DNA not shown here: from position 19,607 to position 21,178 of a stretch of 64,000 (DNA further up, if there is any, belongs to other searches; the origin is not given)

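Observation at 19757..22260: KS heterodimer: one active ketosynthase plus a partner with all three catalytic residues replaced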

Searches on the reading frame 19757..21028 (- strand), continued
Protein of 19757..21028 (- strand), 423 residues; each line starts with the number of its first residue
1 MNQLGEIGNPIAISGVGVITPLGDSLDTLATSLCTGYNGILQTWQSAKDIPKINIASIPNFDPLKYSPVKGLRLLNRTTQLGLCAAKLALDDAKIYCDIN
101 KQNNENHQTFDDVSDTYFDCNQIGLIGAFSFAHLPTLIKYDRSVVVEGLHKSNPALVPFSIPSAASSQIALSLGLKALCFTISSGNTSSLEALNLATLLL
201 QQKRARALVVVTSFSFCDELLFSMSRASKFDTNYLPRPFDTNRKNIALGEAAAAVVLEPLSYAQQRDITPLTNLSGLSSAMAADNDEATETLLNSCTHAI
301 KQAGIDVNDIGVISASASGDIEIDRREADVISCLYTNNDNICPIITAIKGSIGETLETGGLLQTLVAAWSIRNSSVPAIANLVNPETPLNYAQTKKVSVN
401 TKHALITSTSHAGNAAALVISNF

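Call 31: find_related_loci(query=A3, collection=genome_contigs, flank=10000)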
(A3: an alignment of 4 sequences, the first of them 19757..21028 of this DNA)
Query A3 (423 aa) in genome_contigs; peptide patterns used: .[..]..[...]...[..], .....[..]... (x = any residue, [..] = any of these).
468 stretches matched a pattern; 89 encode a relative of the query (tblastn E <= 1e-3); the best 80 are kept; 80 distinct loci.
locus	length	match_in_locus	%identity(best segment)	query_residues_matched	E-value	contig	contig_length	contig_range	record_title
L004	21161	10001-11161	42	10-421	4e-82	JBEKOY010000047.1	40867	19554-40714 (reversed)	MAG: Polyangiaceae bacterium isolate SPRUCE 451 SPRUCE_451_47, whole genome shotgun sequence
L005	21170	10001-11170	39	10-422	4e-77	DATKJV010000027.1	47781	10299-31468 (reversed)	MAG TPA_asm: Anaeromyxobacteraceae bacterium isolate SMAG_U14639 k141_77731, whole genome shotgun sequence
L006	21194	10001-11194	41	1-421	9e-84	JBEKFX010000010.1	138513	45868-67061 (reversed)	MAG: Polyangiaceae bacterium isolate SPRUCE 23 SPRUCE_23_10, whole genome shotgun sequence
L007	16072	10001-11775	35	1-422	6e-70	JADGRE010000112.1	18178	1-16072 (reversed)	MAG: Proteobacteria bacterium isolate Chersky.17_24 contig-100_691, whole genome shotgun sequence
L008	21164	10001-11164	37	9-421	6e-69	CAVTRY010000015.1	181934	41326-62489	MAG: uncultured delta proteobacterium isolate MFD09286.bin.2.143 genome assembly, contig: contig_23061, whole genome sho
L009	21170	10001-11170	37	9-421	2e-77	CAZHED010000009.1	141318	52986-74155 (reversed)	MAG TPA_asm: uncultured Polyangiaceae bacterium isolate binchicken_co54_265 genome assembly, contig: NODE_96_length_1413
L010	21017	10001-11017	37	65-422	5e-59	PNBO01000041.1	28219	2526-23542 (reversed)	MAG: Myxococcales bacterium isolate fen_1138 73.20120700_E3M.16_contig_66981, whole genome shotgun sequence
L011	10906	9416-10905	37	11-401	3e-54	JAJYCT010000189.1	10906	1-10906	MAG: Myxococcales bacterium isolate BP9.bin63 NODE_12354_length_10906_cov_1.666945, whole genome shotgun sequence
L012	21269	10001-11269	32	11-422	1e-62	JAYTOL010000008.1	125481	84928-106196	MAG: Deltaproteobacteria bacterium isolate GFS_4088 GFS_4088_7, whole genome shotgun sequence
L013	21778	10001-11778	39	10-422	1e-80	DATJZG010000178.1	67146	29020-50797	MAG TPA_asm: Anaeromyxobacteraceae bacterium isolate SMAG_U15172 k141_728304, whole genome shotgun sequence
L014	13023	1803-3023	26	11-423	7e-26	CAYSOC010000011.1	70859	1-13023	MAG TPA_asm: uncultured Anaerolineaceae bacterium isolate binchicken_co322_217 genome assembly, contig: NODE_736_length_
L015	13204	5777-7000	24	11-423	2e-23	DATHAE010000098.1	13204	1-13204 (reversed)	MAG TPA_asm: Gaiellaceae bacterium isolate SMAG_U10682 k141_1870535, whole genome shotgun sequence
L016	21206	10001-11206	24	11-421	6e-22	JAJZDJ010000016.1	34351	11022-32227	MAG: Actinomycetes bacterium isolate JA4.bin62 NODE_1115_length_34351_cov_6.662401, whole genome shotgun sequence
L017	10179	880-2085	24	11-421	7e-22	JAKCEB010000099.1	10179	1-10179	MAG: Actinomycetes bacterium isolate ZJ5.bin57 NODE_9584_length_10179_cov_6.844409, whole genome shotgun sequence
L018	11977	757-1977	22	11-423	4e-19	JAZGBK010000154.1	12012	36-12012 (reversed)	MAG: Dehalococcoidia bacterium isolate SCS2bin.13 SCS2bin.13_154, whole genome shotgun sequence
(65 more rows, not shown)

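Call 35: search_protein_families(library=pfam, proteins=[L006:2412-4412:+, L006:11202-11960:+, L006:12049-12681:+, L006:12678-13283:+, L006:13326-14105:+, L006:14491-15243:+, L012:11327-12082:+, L012:12623-13306:+, L012:4366-5403:-, L012:13278-14339:-], max_evalue=0.001)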
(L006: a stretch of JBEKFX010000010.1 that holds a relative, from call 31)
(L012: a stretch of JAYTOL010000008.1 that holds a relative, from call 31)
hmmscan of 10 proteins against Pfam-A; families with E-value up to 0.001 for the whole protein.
L006:2412-4412:+ (666 aa): 1 family
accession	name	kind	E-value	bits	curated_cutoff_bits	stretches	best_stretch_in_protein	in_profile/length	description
PF03781.23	FGE-sulfatase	-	2.4e-31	109.8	23.3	1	369-664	7-255/255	Sulfatase-modifying factor enzyme 1-like domain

L006:11202-11960:+ (252 aa): 4 families
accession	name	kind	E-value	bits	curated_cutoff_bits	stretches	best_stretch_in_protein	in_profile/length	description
PF00106.31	adh_short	-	9.2e-59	198.6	26.6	1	12-202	2-191/195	short chain dehydrogenase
PF13561.12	adh_short_C2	-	4.5e-58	197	27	1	20-250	6-235/236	Enoyl-(Acyl carrier protein) reductase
PF08659.16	KR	-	2.8e-18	66.9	22.6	1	14-176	4-165/180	KR domain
PF01370.27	Epimerase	-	0.00053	19.9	20.9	0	14-103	2-78/240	NAD dependent epimerase/dehydratase family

L006:12049-12681:+ (210 aa): 2 families
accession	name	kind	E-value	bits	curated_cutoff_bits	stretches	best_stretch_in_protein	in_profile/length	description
PF14602.12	Hexapep_2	-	1.2e-06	28.6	27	0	101-116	18-33/34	Hexapeptide repeat of succinyl-transferase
PF00132.30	Hexapep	-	2.3e-05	24.3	27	0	156-189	2-36/36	Bacterial transferase hexapeptide (six repeats)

L006:12678-13283:+ (201 aa): 2 families
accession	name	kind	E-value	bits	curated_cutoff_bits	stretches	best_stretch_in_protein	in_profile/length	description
PF00132.30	Hexapep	-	1.1e-10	41.2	27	1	138-170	2-34/36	Bacterial transferase hexapeptide (six repeats)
PF14602.12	Hexapep_2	-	1.1e-06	28.6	27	0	138-170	2-32/34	Hexapeptide repeat of succinyl-transferase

L006:13326-14105:+ (259 aa): 0 families

L006:14491-15243:+ (250 aa): 3 families
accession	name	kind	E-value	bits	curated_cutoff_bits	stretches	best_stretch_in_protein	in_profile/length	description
PF00106.31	adh_short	-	9.9e-37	126.8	26.6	1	23-213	3-188/195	short chain dehydrogenase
PF13561.12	adh_short_C2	-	9.2e-28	97.8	27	1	27-214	1-183/236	Enoyl-(Acyl carrier protein) reductase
PF01370.27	Epimerase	-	0.00051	20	20.9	0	23-159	1-115/240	NAD dependent epimerase/dehydratase family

L012:11327-12082:+ (251 aa): 4 families
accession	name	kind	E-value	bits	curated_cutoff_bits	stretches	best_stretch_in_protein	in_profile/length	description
PF13561.12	adh_short_C2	-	3.9e-57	194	27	1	19-250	6-236/236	Enoyl-(Acyl carrier protein) reductase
PF00106.31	adh_short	-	1.3e-54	185.1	26.6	1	11-202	2-192/195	short chain dehydrogenase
PF08659.16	KR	-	8.6e-17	62.1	22.6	1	13-175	4-165/180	KR domain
PF13579.12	Glyco_trans_4_4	-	0.00028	21.7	29.7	0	24-92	9-76/158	Glycosyl transferase 4-like domain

L012:12623-13306:+ (227 aa): 0 families

L012:4366-5403:- (345 aa): 3 families
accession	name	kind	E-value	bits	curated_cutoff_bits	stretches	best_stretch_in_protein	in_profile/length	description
PF16884.10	ADH_N_2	-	1.8e-30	105.4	31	1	8-109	1-103/108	N-terminal domain of oxidoreductase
PF00107.32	ADH_zinc_N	-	3.3e-20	72.8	31.8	1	162-278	2-112/129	Zinc-binding dehydrogenase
PF13602.12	ADH_zinc_N_2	-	2.2e-14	55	27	1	194-332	1-132/134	Zinc-binding dehydrogenase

L012:13278-14339:- (353 aa): 3 families
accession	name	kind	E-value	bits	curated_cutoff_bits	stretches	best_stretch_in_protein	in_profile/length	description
PF09084.16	NMT1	-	7e-20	72.3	20.5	1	89-270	33-210/216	NMT1/THI5 like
PF13379.11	NMT1_2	-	6.8e-13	49.4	24.7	1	151-278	122-247/252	NMT1-like family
PF12974.12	Phosphonate-bd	-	7.2e-06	26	27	1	98-221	50-174/242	ABC transporter, phosphonate, periplasmic substrate-binding protein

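Call 46: predict_structure(alignment_id=A1)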
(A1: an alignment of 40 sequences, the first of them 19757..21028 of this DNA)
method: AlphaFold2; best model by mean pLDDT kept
length: 423 residues; sequences in the alignment: 40
mean_pLDDT: 92.0   pTM: 0.93
mean pLDDT of the five models: 92.0, 91.2, 90.9, 90.0, 89.7
residues with pLDDT >= 90: 353; 70-90: 37; 50-70: 28; < 50: 5
segments of 3 or more residues with pLDDT < 50: 1-4
pLDDT, mean of each block of 10 residues (from residue 1): 62 98 98 96 73 92 94 94 98 87 58 68 97 94 96 92 96 96 97 98 97 95 92 92 95 98 95 98 96 98 96 97 95 79 93 97 98 97 85 90 97 97 93
secondary structure, 60 per line:
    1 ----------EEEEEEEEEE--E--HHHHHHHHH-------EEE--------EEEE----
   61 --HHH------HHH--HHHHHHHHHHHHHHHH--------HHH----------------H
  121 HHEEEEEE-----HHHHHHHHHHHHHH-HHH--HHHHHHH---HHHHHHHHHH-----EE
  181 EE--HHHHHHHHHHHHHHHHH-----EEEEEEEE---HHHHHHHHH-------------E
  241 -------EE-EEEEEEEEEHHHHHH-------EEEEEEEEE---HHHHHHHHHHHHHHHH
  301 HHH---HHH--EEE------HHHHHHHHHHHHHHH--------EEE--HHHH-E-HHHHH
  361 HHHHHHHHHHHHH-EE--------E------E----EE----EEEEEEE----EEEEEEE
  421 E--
elements in order: E11-20 H26-34 E42-44 E53-56 H77-92 E123-128 H134-147 H154-160 H164-173 E179-182 H185-201 E207-214 H218-226 E251-259 H260-265 E273-281 H285-303 E312-314 H321-335 E344-346 H349-352 H356-373 E403-409 E414-421

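Call 49: fold_search(model_id=the predicted structure, library=pdb)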
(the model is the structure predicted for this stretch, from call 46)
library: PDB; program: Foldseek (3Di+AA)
matches with E <= 10: 1403; with E <= 0.001: 1066
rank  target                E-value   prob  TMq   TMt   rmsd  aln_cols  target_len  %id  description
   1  4ls8_A                1.6e-36  1.00  0.85  0.86   3.4       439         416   22  Crystal structure of Bacillus subtilis beta-ketoacyl-ACP synthase II (FabF) in a covalent complex with cerulenin (released 2014-04-02)
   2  4ls8_B                5.1e-35  1.00  0.86  0.87   3.3       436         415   22  Crystal structure of Bacillus subtilis beta-ketoacyl-ACP synthase II (FabF) in a covalent complex with cerulenin (released 2014-04-02)
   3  4ls5_A                8.9e-35  1.00  0.86  0.88   3.2       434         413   22  Crystal structure of beta-ketoacyl-ACP synthase II (FabF) from Bacillus subtilis (released 2014-04-02)
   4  9n50_A                1.0e-34  1.00  0.85  0.86   3.6       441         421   22  Crosslinked Crystal Structure of Human Mitochondrial Ketosynthase, OXSM, and Crosslinker-crypto Human Mitochondrial Ac (released 2025-09-24)
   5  4ddo                  1.7e-34  1.00  0.86  0.86   2.6       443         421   19  Crystal structure of 3-oxoacyl-[acyl-carrier-protein] synthase ii from burkholderia vietnamiensis (released 2012-05-23)
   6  4f32_B                2.4e-34  1.00  0.86  0.86   2.8       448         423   19  Crystal structure of 3-oxoacyl-[acyl-carrier-protein] synthase II from Burkholderia vietnamiensis in complex with plat (released 2012-05-23)
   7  4ls5_B                3.8e-34  1.00  0.86  0.88   3.2       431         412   22  Crystal structure of beta-ketoacyl-ACP synthase II (FabF) from Bacillus subtilis (released 2014-04-02)
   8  4ls6_A                4.3e-34  1.00  0.85  0.87   3.3       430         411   22  Crystal structure of beta-ketoacyl-ACP synthase II (FabF) I108F mutant from Bacillus subtilis (released 2014-04-02)
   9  3o04                  4.3e-34  1.00  0.83  0.85   3.8       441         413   20  Crystal structure of the beta-keto-acyl carrier protein synthase II (lmo2201) from Listeria monocytogenes (released 2010-08-04)
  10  2iwy_B                5.8e-34  1.00  0.86  0.86   3.5       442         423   22  Human mitochondrial beta-ketoacyl ACP synthase (released 2007-02-06)
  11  4f32_A                7.5e-34  1.00  0.85  0.86   2.8       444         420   19  Crystal structure of 3-oxoacyl-[acyl-carrier-protein] synthase II from Burkholderia vietnamiensis in complex with plat (released 2012-05-23)
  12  4ls7_B                7.5e-34  1.00  0.86  0.88   3.3       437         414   22  Crystal structure of Bacillus subtilis beta-ketoacyl-ACP synthase II (FabF) in a non-covalent complex with cerulenin (released 2014-04-02)
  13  2iwz_A                7.5e-34  1.00  0.86  0.86   3.7       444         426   22  Human mitochondrial beta-ketoacyl ACP synthase complexed with hexanoic acid (released 2007-02-06)
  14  6kxd_A                1.7e-33  1.00  0.85  0.89   3.0       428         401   18  The ishigamide ketosynthase/chain length factor (released 2020-05-06)
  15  4ls6_B                2.3e-33  1.00  0.85  0.87   3.4       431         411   22  Crystal structure of beta-ketoacyl-ACP synthase II (FabF) I108F mutant from Bacillus subtilis (released 2014-04-02)
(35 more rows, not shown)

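Call 68: find_related_loci(query=A3, collection=metagenome_contigs, flank=10000)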
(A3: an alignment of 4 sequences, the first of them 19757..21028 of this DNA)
Query A3 (423 aa) in metagenome_contigs; peptide patterns used: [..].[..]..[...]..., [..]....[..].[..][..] (x = any residue, [..] = any of these).
126 stretches matched a pattern; 14 encode a relative of the query (tblastn E <= 1e-3); 14 distinct loci.
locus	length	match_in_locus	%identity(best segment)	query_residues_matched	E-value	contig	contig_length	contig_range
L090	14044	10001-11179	37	6-421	7e-80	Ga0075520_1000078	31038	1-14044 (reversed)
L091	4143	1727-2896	39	10-422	3e-78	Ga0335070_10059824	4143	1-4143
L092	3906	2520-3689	39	10-422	2e-78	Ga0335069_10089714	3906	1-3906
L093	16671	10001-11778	38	11-422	3e-76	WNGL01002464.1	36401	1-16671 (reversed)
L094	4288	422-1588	38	10-421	6e-72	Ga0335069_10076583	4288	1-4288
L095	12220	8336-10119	35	5-422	3e-64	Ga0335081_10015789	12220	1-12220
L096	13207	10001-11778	36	9-422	5e-64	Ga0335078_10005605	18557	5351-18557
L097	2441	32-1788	35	9-422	8e-65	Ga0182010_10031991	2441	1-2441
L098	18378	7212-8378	35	11-422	1e-66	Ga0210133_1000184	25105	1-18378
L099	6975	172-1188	37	65-422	3e-60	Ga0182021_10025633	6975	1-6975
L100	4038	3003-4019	37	65-422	4e-60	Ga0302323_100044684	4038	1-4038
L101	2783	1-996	38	69-421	2e-60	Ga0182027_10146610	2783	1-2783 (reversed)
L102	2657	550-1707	37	12-422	2e-58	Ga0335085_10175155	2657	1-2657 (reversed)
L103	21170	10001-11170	37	9-421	2e-78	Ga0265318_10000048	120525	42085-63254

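Call 71: search_protein_families(library=pfam, proteins=[L010:11216-15649:+, L005:11714-12658:+, L005:12689-13342:+, L005:13339-14676:-, L005:4345-5325:-, L005:1853-3010:+, L005:16015-17901:-, L010:2-1234:+, L010:1225-2127:+, L012:14336-16465:-], max_evalue=0.0001)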
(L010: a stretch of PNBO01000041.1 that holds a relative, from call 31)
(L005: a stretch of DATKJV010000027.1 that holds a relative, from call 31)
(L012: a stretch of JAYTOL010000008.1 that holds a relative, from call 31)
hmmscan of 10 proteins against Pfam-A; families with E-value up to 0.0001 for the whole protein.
L010:11216-15649:+ (1477 aa): 5 families
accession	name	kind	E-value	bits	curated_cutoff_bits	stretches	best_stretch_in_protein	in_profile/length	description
PF00501.34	AMP-binding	-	2.3e-81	274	29.9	1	636-980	1-383/384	AMP-binding enzyme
PF00668.25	Condensation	-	2.8e-43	148.7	30.6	1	190-499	5-328/456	Condensation domain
PF00975.26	Thioesterase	-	2.5e-22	80.6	26.4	1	1231-1461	13-220/226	Thioesterase domain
PF00550.31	PP-binding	-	5.3e-18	65.5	20.8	1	1138-1202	1-67/67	Phosphopantetheine attachment site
PF13193.12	AMP-binding_C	-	1.4e-05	26.4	24.5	1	1039-1110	1-76/76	AMP-binding enzyme C-terminal domain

L005:11714-12658:+ (314 aa): 2 families
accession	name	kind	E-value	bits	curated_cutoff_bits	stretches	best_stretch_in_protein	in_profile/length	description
PF01648.25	ACPS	-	4.6e-17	62.5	25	1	218-304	1-86/111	4'-phosphopantetheinyl transferase superfamily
PF17837.6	4PPT_N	-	4.1e-05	24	27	0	150-213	7-67/68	4'-phosphopantetheinyl transferase N-terminal domain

L005:12689-13342:+ (217 aa): 0 families

L005:13339-14676:- (445 aa): 1 family
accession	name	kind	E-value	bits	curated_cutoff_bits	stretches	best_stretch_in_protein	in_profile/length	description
PF06965.17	Na_H_antiport_1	-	1.1e-144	482.4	23.5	1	19-434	2-374/374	Na+/H+ antiporter 1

L005:4345-5325:- (326 aa): 0 families

L005:1853-3010:+ (385 aa): 1 family
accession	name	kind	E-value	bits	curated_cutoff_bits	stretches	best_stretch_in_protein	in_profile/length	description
PF13535.11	ATP-grasp_4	-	1.9e-07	31.3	27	1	147-283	2-156/160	ATP-grasp domain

L005:16015-17901:- (628 aa): 2 families
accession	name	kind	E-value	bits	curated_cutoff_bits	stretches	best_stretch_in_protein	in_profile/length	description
PF00920.27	ILVD_EDD_N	-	2.4e-130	434.8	27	1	47-372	1-315/316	Dihydroxy-acid/6-phosphogluconate dehydratase N-terminal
PF24877.1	ILV_EDD_C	-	2.8e-71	239.4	27.7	1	421-620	2-191/191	Dihydroxy-acid/6-phosphogluconate dehydratase C-terminal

L010:2-1234:+ (410 aa): 2 families
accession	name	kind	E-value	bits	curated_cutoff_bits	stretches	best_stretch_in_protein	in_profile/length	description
PF19288.4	CofH_C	-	1.9e-32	112.2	27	1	297-409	2-118/125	CofH/MqnC C-terminal region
PF04055.27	Radical_SAM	-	7.4e-18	65.7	29.5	1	116-288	1-165/166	Radical SAM superfamily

L010:1225-2127:+ (300 aa): 1 family
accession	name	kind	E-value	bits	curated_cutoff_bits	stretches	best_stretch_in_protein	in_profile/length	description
PF01040.23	UbiA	-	6e-52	176.8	34.2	1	35-282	1-248/250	UbiA prenyltransferase family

L012:14336-16465:- (709 aa): 3 families
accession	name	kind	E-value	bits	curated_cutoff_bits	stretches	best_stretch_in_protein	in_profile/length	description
PF00005.33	ABC_tran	-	1e-32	114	25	1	436-584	2-137/137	ABC transporter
PF00664.28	ABC_membrane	-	4.4e-15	56.5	28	1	102-370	6-271/274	ABC transporter transmembrane region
PF02463.25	SMC_N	-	4.6e-07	29.9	40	1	462-624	97-209/220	RecF/RecN/SMC N terminal domain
